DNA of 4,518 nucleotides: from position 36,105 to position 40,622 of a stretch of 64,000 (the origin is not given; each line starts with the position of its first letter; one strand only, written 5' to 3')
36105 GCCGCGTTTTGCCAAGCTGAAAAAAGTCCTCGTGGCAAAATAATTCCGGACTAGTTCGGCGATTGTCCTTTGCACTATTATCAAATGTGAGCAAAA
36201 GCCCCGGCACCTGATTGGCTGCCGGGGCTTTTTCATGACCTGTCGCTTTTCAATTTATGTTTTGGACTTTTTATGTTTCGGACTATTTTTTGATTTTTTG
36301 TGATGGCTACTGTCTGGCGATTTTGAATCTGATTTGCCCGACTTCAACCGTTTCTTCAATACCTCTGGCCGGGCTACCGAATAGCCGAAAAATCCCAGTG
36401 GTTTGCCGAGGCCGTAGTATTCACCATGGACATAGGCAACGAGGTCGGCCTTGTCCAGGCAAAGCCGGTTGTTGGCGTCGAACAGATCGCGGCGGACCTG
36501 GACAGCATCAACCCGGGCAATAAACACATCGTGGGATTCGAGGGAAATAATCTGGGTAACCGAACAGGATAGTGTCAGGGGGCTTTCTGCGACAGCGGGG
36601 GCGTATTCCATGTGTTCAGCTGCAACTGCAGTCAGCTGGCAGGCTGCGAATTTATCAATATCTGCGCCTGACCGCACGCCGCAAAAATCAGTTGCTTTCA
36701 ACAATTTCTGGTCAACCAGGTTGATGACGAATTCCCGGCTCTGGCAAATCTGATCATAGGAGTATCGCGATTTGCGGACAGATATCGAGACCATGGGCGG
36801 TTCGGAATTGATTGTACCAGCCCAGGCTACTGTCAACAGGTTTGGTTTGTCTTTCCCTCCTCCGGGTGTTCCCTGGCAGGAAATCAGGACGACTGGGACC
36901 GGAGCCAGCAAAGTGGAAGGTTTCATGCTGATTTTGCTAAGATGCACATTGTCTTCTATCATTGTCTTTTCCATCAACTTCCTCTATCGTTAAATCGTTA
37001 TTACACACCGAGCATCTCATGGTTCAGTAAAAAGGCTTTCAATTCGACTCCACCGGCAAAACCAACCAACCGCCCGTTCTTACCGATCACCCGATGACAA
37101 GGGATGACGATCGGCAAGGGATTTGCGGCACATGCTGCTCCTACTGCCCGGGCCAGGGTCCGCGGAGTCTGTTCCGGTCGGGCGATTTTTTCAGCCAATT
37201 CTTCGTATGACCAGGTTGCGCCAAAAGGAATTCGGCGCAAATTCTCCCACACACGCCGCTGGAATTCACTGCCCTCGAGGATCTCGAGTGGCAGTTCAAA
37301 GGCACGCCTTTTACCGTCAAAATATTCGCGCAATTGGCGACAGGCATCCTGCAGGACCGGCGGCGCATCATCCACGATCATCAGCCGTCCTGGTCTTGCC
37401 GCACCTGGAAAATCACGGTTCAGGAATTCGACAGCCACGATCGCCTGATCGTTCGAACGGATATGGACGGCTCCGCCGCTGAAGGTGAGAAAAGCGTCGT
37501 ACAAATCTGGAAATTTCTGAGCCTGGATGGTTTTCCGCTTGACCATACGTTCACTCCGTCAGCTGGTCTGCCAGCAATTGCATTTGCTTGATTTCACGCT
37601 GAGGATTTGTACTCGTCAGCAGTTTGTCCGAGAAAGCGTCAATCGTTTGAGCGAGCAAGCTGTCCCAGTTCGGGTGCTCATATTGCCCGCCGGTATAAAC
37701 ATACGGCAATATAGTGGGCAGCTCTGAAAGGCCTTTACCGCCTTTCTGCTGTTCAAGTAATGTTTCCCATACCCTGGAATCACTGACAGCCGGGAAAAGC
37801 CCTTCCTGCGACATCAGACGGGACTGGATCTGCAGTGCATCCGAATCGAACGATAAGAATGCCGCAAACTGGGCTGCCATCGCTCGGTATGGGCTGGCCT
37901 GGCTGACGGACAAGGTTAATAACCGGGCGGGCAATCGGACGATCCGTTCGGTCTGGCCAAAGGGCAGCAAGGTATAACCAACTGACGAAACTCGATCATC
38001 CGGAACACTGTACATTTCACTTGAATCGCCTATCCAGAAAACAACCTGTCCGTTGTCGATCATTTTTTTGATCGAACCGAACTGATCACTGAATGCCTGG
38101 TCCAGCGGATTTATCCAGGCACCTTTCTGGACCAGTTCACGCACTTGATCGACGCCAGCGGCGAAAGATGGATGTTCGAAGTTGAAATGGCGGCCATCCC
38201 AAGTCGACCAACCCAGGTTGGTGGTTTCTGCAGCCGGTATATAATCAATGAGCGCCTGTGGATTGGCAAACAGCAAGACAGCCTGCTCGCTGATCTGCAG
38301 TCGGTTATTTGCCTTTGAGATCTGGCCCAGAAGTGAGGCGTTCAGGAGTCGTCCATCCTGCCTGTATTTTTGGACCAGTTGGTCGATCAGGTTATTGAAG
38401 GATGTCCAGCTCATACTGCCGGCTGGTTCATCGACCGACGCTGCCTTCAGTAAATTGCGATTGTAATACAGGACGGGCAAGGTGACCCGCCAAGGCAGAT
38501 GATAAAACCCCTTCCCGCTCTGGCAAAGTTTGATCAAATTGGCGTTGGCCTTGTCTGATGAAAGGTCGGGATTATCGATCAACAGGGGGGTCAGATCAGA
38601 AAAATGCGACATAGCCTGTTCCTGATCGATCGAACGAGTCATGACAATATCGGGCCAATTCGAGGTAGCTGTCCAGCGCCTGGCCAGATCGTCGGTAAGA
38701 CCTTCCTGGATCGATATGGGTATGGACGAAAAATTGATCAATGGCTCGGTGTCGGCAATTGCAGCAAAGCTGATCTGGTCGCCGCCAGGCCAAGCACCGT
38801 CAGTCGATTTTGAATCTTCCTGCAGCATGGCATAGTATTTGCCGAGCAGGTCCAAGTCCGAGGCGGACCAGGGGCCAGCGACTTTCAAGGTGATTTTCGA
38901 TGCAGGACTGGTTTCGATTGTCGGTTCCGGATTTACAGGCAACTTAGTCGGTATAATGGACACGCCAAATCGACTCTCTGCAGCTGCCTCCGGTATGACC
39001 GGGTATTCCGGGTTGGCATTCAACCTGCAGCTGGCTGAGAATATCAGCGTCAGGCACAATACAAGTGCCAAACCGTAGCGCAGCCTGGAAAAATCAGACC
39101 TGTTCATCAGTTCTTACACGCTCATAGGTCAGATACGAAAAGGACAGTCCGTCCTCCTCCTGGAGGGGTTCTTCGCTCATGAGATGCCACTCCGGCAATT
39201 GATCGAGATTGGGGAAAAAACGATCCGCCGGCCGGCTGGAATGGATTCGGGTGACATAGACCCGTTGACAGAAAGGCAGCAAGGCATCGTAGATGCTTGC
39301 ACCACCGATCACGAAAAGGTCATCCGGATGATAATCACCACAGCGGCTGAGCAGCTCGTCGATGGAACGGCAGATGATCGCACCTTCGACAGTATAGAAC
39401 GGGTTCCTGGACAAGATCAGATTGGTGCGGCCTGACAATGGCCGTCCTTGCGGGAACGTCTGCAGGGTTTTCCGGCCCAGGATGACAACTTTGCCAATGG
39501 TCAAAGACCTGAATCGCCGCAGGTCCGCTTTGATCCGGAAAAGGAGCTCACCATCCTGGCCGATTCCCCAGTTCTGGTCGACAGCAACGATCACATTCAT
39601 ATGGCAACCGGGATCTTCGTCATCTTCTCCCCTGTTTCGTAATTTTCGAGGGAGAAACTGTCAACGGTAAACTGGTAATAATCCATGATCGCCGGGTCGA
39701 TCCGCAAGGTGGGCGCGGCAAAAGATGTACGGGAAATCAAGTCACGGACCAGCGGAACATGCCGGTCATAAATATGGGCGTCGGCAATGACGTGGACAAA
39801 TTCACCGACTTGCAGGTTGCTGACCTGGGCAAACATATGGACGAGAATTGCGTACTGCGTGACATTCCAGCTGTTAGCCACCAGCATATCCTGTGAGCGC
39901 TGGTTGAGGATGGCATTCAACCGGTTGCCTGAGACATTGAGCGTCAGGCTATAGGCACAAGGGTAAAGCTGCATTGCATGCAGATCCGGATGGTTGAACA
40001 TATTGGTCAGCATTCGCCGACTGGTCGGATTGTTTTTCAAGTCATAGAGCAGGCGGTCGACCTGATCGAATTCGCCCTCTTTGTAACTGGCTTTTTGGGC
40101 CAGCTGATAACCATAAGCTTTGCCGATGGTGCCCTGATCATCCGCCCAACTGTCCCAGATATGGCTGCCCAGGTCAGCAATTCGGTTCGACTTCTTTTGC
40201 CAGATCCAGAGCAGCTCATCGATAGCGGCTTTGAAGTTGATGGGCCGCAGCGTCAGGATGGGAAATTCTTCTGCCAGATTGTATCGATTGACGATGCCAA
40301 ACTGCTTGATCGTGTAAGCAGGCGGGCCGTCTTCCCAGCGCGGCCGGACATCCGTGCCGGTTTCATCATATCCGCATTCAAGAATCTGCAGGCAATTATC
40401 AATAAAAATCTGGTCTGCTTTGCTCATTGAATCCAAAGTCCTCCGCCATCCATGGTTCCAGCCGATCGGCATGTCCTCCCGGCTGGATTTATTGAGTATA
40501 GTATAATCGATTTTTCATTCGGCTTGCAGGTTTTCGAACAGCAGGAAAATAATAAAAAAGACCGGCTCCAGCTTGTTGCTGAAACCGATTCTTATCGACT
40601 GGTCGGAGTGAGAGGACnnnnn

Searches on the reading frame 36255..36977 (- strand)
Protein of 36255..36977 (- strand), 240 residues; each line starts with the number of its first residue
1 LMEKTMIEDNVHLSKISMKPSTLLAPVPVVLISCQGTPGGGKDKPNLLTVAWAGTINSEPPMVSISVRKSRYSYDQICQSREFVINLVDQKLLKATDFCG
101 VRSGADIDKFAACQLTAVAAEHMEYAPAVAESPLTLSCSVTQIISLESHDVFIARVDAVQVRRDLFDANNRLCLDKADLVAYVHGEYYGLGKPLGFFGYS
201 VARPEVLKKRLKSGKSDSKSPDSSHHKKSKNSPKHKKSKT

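Call 70: search_protein_families(library=pfam, proteins=[window:36255-36977:-], max_evalue=0.001)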
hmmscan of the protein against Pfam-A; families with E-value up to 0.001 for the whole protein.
window:36255-36977:- (240 aa): 1 family
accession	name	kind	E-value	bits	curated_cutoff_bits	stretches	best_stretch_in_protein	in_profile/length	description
PF01613.24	Flavin_Reduct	-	5.6e-26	91.9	27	1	26-188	5-150/153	Flavin reductase like domain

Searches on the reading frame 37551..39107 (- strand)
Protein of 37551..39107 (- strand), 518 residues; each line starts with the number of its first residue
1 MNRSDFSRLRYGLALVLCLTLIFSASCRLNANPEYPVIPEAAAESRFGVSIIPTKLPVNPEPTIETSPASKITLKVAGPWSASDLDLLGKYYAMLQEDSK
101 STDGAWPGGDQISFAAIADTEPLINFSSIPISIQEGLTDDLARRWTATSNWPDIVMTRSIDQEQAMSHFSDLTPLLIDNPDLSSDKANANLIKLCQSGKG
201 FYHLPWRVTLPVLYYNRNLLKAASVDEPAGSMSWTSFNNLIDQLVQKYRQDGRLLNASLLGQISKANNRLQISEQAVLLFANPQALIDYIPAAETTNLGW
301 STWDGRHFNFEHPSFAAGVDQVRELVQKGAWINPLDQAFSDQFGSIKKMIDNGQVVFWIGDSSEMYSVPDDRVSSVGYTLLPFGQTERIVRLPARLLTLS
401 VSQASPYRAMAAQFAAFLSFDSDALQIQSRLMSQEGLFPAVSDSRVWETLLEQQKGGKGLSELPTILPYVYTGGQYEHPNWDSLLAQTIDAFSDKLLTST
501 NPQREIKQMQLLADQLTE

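Call 35: search_protein_families(library=pfam, proteins=[window:37551-39107:-], max_evalue=0.001)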
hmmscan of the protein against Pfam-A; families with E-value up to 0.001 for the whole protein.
window:37551-39107:- (518 aa): 1 family
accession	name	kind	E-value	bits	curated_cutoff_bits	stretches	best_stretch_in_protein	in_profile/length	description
PF01547.30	SBP_bac_1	-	0.0005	20.6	26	0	152-243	50-137/307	Bacterial extracellular solute-binding protein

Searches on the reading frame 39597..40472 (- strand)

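Call 71: search_protein_families(library=pfam, proteins=[window:39597-40472:-], max_evalue=0.0001)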
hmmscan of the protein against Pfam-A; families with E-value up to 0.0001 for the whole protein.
window:39597-40472:- (291 aa): 1 family
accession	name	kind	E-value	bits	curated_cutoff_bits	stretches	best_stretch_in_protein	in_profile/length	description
PF00303.24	Thymidylat_synt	-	3.3e-82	276.1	24.3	1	22-285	2-261/266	Thymidylate synthase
